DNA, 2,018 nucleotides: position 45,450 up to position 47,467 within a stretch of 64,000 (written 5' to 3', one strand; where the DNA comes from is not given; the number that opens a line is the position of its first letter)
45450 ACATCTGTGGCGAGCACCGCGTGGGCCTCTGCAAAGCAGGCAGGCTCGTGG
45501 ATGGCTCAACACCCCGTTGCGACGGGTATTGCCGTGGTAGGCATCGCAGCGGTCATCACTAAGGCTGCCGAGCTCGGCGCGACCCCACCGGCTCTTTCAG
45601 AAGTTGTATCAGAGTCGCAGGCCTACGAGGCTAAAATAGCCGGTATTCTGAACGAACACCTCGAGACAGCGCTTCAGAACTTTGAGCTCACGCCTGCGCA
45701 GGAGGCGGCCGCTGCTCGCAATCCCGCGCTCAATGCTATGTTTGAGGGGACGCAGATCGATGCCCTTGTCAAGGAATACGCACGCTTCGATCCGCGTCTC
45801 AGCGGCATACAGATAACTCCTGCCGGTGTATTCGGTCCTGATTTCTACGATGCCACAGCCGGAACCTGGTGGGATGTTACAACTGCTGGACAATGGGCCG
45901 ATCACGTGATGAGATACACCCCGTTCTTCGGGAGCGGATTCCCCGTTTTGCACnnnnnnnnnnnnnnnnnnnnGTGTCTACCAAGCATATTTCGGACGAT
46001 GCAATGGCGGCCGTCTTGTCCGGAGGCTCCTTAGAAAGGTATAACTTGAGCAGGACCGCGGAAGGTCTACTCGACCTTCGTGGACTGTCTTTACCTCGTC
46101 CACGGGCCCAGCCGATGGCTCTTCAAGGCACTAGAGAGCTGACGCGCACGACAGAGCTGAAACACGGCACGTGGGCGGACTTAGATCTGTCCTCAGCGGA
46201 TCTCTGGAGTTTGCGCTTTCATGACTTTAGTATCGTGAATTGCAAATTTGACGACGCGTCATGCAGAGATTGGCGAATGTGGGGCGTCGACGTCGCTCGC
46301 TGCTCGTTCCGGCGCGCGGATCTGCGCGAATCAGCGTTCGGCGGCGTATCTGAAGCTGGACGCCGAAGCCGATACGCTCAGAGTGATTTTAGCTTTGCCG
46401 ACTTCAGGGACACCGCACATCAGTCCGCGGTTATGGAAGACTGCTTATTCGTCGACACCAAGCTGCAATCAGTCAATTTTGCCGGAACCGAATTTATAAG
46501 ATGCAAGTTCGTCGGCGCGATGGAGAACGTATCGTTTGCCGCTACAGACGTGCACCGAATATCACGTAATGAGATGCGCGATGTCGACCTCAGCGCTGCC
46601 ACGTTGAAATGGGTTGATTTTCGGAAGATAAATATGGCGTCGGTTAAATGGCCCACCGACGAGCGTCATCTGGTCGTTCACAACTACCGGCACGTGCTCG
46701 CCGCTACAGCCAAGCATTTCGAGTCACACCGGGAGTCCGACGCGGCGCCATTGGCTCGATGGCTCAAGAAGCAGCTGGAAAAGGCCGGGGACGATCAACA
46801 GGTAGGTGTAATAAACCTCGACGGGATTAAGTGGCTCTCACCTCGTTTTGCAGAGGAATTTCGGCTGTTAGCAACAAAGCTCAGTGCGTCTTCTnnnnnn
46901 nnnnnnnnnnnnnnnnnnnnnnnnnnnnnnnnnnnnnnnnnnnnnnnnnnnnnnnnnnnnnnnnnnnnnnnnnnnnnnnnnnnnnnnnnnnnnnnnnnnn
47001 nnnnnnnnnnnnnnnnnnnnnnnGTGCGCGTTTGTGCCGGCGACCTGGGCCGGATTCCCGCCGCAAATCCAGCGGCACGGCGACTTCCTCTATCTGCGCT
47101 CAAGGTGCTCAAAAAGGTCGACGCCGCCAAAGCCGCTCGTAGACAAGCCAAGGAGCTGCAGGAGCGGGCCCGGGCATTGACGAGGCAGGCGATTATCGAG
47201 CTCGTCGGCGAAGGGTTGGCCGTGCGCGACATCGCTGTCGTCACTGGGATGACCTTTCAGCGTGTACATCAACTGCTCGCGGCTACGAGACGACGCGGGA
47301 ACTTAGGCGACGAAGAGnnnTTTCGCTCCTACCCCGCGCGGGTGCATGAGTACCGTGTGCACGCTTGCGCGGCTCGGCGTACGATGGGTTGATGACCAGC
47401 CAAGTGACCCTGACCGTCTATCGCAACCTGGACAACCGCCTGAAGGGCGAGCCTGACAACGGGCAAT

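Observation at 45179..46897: Unassigned RHS payload domain tightly coupled to a pentapeptide-repeat (DNA-mimic type) candidate immunity protein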

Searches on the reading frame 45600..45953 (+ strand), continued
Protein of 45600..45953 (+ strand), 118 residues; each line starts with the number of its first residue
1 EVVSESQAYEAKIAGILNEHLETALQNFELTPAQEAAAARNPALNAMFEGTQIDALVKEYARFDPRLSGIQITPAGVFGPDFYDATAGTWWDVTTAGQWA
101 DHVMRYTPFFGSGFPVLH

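Call 75: fold_search(model_id=the predicted structure, library=viral)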
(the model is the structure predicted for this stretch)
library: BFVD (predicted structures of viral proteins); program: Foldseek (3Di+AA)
matches with E <= 10: 91; with E <= 0.001: 0
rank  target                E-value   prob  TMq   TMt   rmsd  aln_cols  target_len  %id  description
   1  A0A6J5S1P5            3.9e-01  0.08  0.23  0.10  15.1       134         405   20  Exodeoxyribonuclease 8, PDDEXK-like domain containing protein [uncultured Caudovirales phage]
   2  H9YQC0                4.8e-01  0.23  0.33  0.25   9.8        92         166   10  (no name in the UniProt tables at hand)
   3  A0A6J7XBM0            4.8e-01  0.20  0.23  0.12   7.0        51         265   14  C2H2-type domain-containing protein [uncultured Caudovirales phage]
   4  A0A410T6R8            7.1e-01  0.10  0.30  0.14  18.2       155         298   11  (no name in the UniProt tables at hand)
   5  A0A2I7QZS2            8.1e-01  0.38  0.37  0.30   4.1        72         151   12  (no name in the UniProt tables at hand)
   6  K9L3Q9                9.2e-01  0.15  0.30  0.38   5.0        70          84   10  DUF559 domain-containing protein [Pectobacterium phage phiTE]
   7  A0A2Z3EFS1            9.2e-01  0.10  0.35  0.18  19.4       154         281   14  (no name in the UniProt tables at hand)
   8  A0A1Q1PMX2            1.2e+00  0.12  0.25  0.08   7.0        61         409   18  (no name in the UniProt tables at hand)
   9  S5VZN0                1.3e+00  0.13  0.28  0.15   8.4        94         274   18  Putative homing endonuclease [Pseudomonas phage PaBG]
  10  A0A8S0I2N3            1.3e+00  0.07  0.20  0.22   8.6        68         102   15  (no name in the UniProt tables at hand)
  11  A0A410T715            1.3e+00  0.06  0.27  0.10  16.0       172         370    9  TnsA endonuclease N-terminal domain-containing protein [Campylobacter phage CP20]
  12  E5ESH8                1.5e+00  0.08  0.24  0.15   8.6        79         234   11  (no name in the UniProt tables at hand)
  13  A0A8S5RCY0            1.5e+00  0.06  0.26  0.21  15.4       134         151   12  Endonuclease [virus sp. ctPYc18]
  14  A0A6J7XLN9            1.6e+00  0.11  0.31  0.33   4.3        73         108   23  Holliday junction resolvase [uncultured Caudovirales phage]
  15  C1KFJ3                1.6e+00  0.11  0.33  0.22  10.0       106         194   11  Uncharacterized protein [Lactobacillus phage Lb338-1]
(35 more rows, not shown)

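Call 83: search_dna_similar(query=window:45600-45953:+, collection=plasmids, mode=protein, max_evalue=0.001, max_rows=20)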
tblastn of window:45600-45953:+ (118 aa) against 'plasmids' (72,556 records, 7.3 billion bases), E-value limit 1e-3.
Records with a match: 1; places in all: 1; records where one place covers at least 80% of the query: 1.
Best place of each record, by identity: <60% 1.
By first word of the organism name: Rhizobium 1.
By predicted mobility (MOB-suite, as given by PLSDB): conjugative 1.
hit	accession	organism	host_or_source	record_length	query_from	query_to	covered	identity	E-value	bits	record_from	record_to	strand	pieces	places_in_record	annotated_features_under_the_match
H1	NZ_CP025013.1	Rhizobium leguminosarum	Lotus corniculatus,Bacteria culture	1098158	17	117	86%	47.1%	3e-12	69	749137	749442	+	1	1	record has no annotation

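Call 84: get_annotated_region(hit=H1, flank=6000)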
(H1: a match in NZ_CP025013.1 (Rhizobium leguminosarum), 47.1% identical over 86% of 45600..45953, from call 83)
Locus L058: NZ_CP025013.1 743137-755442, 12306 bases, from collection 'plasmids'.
description: Rhizobium leguminosarum strain Norway plasmid pRLN1, complete sequence
organism: Rhizobium leguminosarum (NCBI taxid 384)
taxonomy: Bacteria; Pseudomonadota; Alphaproteobacteria; Hyphomicrobiales; Rhizobiaceae; Rhizobium; Rhizobium leguminosarum
host: -; source: Lotus corniculatus,Bacteria culture; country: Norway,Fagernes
typing (MOB-suite, as given by PLSDB): conjugative; relaxase MOBQ; mating-pair formation MPF_T
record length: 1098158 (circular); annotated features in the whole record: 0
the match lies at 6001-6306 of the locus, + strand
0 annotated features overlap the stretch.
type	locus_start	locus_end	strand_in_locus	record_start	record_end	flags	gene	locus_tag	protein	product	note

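Call 86: search_protein_families(library=pfam, proteins=[L058:267-740:+, L058:1430-3748:+, L058:3758-4816:+, L058:4549-6312:+, L058:6316-7197:+, L058:7441-8166:+, L058:8266-8937:+], max_evalue=0.001)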
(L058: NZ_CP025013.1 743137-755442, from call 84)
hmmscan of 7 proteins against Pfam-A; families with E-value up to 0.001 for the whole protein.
L058:267-740:+ (158 aa): 1 family
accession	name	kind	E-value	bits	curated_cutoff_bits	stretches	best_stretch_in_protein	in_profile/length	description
PF05638.18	T6SS_HCP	-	7.2e-36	123.8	23.5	1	4-133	1-129/129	Type VI secretion system effector, Hcp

L058:1430-3748:+ (773 aa): 4 families
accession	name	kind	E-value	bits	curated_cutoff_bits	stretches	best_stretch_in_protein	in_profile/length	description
PF05954.17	Phage_GPD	-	2.4e-78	263.8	30.1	1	36-346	1-303/305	Phage tail baseplate hub (GPD)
PF22178.3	Gp5_trimer_C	-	9.4e-25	87.4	30.9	1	486-566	2-83/112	Bacteriophage T4 gp5 C-terminal trimerisation domain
PF04717.18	Phage_base_V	-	1.1e-11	45.4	23.8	1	399-466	10-73/75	Type VI secretion system/phage-baseplate injector OB domain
PF20093.5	DUF6484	-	9.2e-05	23.5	27.6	1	445-467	39-61/61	Domain of unknown function (DUF6484)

L058:3758-4816:+ (353 aa): 1 family
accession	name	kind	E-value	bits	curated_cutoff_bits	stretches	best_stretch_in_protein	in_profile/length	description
PF09937.14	DUF2169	-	3.5e-87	293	25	1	24-329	5-294/294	Uncharacterized protein conserved in bacteria (DUF2169)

L058:4549-6312:+ (588 aa): 1 family
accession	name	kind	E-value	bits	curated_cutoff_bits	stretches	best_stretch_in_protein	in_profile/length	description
PF13665.11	Tox-PAAR-like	-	4.7e-26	91.5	31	1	183-284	3-108/108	Toxin PAAR-like domain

L058:6316-7197:+ (294 aa): 4 families
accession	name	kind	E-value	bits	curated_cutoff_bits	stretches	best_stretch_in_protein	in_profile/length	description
PF13599.13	Pentapeptide_4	-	2.1e-14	53.8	38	2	145-214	3-67/78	Pentapeptide repeat region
PF00805.28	Pentapeptide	-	1.2e-08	34.7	20.2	0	143-172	6-35/40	Pentapeptide repeats (8 copies)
PF13576.12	Pentapeptide_3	-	1.4e-08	35.3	27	0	59-89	5-37/48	Pentapeptide repeats (9 copies)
PF23894.2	LD_SV2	-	3.4e-06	27.8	29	1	49-107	11-70/92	SV2A/B/C luminal domain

L058:7441-8166:+ (242 aa): 2 families
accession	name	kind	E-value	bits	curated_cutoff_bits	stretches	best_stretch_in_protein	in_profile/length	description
PF08887.16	GAD-like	-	4.8e-28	97.6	25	1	13-113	1-104/107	GAD-like domain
PF08906.16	T6SS_Tdi1_C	-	2.1e-15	56.8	27.4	1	155-212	17-74/75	T6SS immunity protein Tdi1, C-terminal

L058:8266-8937:+ (224 aa): 2 families
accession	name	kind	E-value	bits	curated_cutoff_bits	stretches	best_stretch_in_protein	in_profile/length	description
PF08887.16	GAD-like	-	2.2e-30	105.1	25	1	7-109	2-105/107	GAD-like domain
PF08906.16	T6SS_Tdi1_C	-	2.3e-06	27.8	27.4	1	148-190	19-61/75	T6SS immunity protein Tdi1, C-terminal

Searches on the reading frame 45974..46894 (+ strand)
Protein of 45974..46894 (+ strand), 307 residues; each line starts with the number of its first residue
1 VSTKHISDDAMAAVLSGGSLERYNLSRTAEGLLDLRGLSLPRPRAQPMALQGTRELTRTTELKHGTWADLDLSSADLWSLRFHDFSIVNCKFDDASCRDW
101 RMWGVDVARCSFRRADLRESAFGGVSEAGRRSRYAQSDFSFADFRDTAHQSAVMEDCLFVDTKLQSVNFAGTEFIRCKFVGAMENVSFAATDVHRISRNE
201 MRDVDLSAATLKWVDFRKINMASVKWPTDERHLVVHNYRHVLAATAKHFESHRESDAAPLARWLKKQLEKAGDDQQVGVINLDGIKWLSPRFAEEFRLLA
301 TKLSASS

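Call 5: search_protein_families(library=pfam, proteins=[window:45974-46894:+], max_evalue=0.1)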
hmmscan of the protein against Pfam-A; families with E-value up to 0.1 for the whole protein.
window:45974-46894:+ (307 aa): 4 families
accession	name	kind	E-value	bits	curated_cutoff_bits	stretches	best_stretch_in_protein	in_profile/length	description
PF13599.13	Pentapeptide_4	-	3.1e-11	43.6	38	4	173-226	7-58/78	Pentapeptide repeat region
PF00805.28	Pentapeptide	-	7.8e-10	38.6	20.2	1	137-174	1-38/40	Pentapeptide repeats (8 copies)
PF23894.2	LD_SV2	-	0.00012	22.8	29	0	136-180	44-88/92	SV2A/B/C luminal domain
PF13576.12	Pentapeptide_3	-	0.027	15.1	27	0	152-182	4-36/48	Pentapeptide repeats (9 copies)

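Call 6: search_protein_families(library=ncbifam, proteins=[window:45974-46894:+], max_evalue=0.1)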
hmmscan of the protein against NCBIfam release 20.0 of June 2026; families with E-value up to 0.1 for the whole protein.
window:45974-46894:+ (307 aa): 15 families
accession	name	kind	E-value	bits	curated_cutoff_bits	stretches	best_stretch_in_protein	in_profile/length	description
NF047416.1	penta_HetL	equivalog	1.7e-08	34.2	260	1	59-212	22-171/218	heterocyst differentiation pentapeptide repeat protein HetL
NF033086.2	penta_rpt_Qnr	equivalog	1.7e-07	31.2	240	2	89-182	4-91/211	Qnr family pentapeptide repeat protein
NF000421.1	penta_rpt_QnrVC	exception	5e-07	29.9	460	2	134-213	8-81/218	QnrVC family quinolone resistance pentapeptide repeat protein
NF052603.1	penta_Alr5209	equivalog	4.1e-06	26.9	125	1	103-174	26-90/113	Alr5209 family pentapeptide repeat protein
NF012152.0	penta_rpt_QnrC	exception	5.5e-05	23.3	500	2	109-190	30-103/221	QnrC family quinolone resistance pentapeptide repeat protein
NF000071.4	penta_rpt_QnrA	exception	0.00047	20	450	1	134-220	8-93/218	QnrA family quinolone resistance pentapeptide repeat protein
NF000056.3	penta_rpt_QnrS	exception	0.00061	19.5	460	1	134-221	8-94/218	QnrS family quinolone resistance pentapeptide repeat protein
NF038182.1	penta_rpt_SmQnr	exception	0.00093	19.1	460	1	67-221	26-172/215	SmQnr family pentapeptide repeat protein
NF012151.0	penta_rpt_QnrAS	exception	0.0011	19.1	490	1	89-221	10-139/218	QnrAS family quinolone resistance pentapeptide repeat protein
NF000349.1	mfpA_AE000516.2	equivalog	0.0018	18.1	360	1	110-240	7-121/183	pentapeptide repeat protein MfpA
NF011743.0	PRK15196.1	equivalog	0.0049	15.8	354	1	136-219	196-282/350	type III secretion system effector PipB2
NF051894.1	anti_phage_HalA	equivalog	0.0078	15.4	250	1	100-178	51-141/338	anti-phage Hailong system effector protein HalA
NF000420.1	penta_rpt_QnrB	exception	0.01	15.8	460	0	153-222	19-82/214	QnrB family quinolone resistance pentapeptide repeat protein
NF007264.0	PRK09718.1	equivalog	0.015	14.1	326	1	138-223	91-179/512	SopA family protein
NF011904.1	PRK15377.1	subfamily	0.091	11.1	500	0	127-189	9-73/606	type III secretion system effector HECT-type E3 ubiquitin transferase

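Call 8: search_solved_structures(query=window:45974-46894:+, max_evalue=1, show_alignments=2)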
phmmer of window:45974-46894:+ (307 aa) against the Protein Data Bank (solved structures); distinct sequences matched with E-value up to 1: 17.
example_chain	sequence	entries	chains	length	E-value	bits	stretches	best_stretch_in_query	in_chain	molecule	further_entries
3du1_X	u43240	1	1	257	3.3e-05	26.7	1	60-160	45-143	All3740 protein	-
2xt2_A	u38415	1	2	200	0.014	18.1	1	68-170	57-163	MCBG-LIKE PROTEIN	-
2xt4_A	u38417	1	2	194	0.022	17.4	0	69-170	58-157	MCBG-LIKE PROTEIN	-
2bm4_A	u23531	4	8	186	0.038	16.7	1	109-221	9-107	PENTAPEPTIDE REPEAT FAMILY PROTEIN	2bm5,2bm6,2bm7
4yc5_A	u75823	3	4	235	0.062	16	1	60-225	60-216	beta1 | beta1 protein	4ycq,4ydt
5dn0_A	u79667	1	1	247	0.066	15.9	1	60-229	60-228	beta1 t1555 loop variant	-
4yfo_A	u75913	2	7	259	0.089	15.4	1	61-192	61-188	beta1_ex1 | 6beta1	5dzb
5dra_A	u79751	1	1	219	0.14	14.8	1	12-132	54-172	3beta1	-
4yei_A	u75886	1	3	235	0.2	14.3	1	60-179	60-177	beta1mut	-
5dqa_A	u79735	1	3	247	0.2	14.3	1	65-222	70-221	t3284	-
5jlv_C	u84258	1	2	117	0.28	13.8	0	122-180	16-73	Synaptic vesicle glycoprotein 2C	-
2xty_A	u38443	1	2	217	0.32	13.6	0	84-214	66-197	QNRB1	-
5di5_A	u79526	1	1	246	0.51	12.9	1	61-225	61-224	beta1 t801 loop variant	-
2xtx_A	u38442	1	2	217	0.72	12.5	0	70-192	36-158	QNRB1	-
2f3l_A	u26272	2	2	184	0.74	12.4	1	79-175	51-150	RFR-Domain | pentapeptide repeat protein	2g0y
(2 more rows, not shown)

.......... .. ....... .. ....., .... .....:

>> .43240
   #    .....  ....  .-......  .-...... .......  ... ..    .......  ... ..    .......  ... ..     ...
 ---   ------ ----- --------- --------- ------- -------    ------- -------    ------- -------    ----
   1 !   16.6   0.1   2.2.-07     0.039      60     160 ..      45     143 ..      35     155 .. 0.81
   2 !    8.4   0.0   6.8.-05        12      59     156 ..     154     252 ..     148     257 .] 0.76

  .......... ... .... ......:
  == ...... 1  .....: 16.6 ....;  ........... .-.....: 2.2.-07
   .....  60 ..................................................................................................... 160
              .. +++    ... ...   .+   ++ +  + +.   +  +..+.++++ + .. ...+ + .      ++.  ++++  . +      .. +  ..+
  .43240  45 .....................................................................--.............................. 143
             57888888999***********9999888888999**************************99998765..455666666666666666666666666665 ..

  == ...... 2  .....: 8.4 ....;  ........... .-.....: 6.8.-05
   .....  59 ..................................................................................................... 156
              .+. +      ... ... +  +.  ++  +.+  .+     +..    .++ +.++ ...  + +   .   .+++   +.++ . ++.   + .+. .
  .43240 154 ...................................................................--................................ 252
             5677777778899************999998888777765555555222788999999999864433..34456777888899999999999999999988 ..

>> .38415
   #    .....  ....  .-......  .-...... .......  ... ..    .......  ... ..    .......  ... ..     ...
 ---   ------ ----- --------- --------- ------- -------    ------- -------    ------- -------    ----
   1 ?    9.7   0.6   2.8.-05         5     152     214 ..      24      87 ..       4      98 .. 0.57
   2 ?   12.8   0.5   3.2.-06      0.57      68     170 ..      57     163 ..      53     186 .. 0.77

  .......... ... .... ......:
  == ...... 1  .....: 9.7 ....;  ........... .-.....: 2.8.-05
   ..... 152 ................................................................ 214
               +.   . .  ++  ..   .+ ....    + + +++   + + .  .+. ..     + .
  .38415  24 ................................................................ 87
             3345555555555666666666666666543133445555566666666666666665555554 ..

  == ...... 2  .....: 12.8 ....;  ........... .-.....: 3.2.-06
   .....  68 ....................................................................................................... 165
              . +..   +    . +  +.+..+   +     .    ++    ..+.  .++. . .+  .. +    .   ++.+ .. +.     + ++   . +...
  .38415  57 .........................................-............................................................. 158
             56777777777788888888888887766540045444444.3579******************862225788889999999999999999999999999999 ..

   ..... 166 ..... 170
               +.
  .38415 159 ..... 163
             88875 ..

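Call 12: find_homologous_proteins(query=window:45974-46894:+, max_evalue=0.001)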
Query window:45974-46894:+ (307 aa): 1 proteins with E <= 0.001 among 2645 candidates.
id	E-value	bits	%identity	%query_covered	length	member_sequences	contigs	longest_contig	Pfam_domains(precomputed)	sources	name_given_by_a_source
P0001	6.4e-132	457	100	67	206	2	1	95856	PF13599.14,PF00805.29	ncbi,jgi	ncbi:MAG TPA: pentapeptide repeat-containing protein [Myxococcales bacterium]|jgi:uncharacterized pr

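Call 14: find_encoding_contigs(protein=P0001, flank=10000, max_places=4)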
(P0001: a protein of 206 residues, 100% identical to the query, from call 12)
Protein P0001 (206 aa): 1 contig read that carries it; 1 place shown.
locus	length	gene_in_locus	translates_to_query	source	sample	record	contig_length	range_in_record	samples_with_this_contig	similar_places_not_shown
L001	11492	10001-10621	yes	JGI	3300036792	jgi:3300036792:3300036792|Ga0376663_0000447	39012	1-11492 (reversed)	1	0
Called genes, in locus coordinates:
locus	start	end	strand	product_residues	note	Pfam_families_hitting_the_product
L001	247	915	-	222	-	PF02368:Big_2 (faint)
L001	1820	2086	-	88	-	-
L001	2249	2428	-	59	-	-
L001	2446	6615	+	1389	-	PF03534:SpvB (weak), PF12256:TcdB_toxin_midN (faint), PF13517:FG-GAP_3 (faint), PF01839:FG-GAP (faint)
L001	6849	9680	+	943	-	PF25023:TEN_YD-shell (faint)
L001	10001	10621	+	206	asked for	PF00805:Pentapeptide (faint), PF13599:Pentapeptide_4 (faint)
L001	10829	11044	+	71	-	-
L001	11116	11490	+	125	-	?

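Call 88: search_dna_similar(query=window:45974-46894:+, collection=plasmids, mode=protein, max_evalue=0.00001, max_rows=20)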
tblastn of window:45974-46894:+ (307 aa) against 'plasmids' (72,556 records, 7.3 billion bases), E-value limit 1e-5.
Records with a match: 1; places in all: 1; records where one place covers at least 80% of the query: 0.
Best place of each record, by identity: <60% 1.
By first word of the organism name: Rhizobium 1.
By predicted mobility (MOB-suite, as given by PLSDB): conjugative 1.
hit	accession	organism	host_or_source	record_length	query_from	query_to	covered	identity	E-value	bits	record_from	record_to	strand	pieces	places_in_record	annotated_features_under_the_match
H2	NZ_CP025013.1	Rhizobium leguminosarum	Lotus corniculatus,Bacteria culture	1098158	89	301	69%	21.0%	4e-6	56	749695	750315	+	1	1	record has no annotation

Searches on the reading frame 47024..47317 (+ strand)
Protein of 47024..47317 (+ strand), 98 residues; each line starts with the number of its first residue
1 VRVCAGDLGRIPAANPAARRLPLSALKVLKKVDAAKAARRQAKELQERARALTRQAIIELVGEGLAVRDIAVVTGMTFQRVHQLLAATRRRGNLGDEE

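Call 5: search_protein_families(library=pfam, proteins=[window:47024-47317:+], max_evalue=0.1)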
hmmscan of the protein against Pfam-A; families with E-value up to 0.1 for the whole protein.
window:47024-47317:+ (98 aa): 1 family
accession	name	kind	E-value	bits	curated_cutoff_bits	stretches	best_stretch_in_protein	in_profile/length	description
PF13384.12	HTH_23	-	0.0025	18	24.6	1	49-91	2-44/50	Homeodomain-like domain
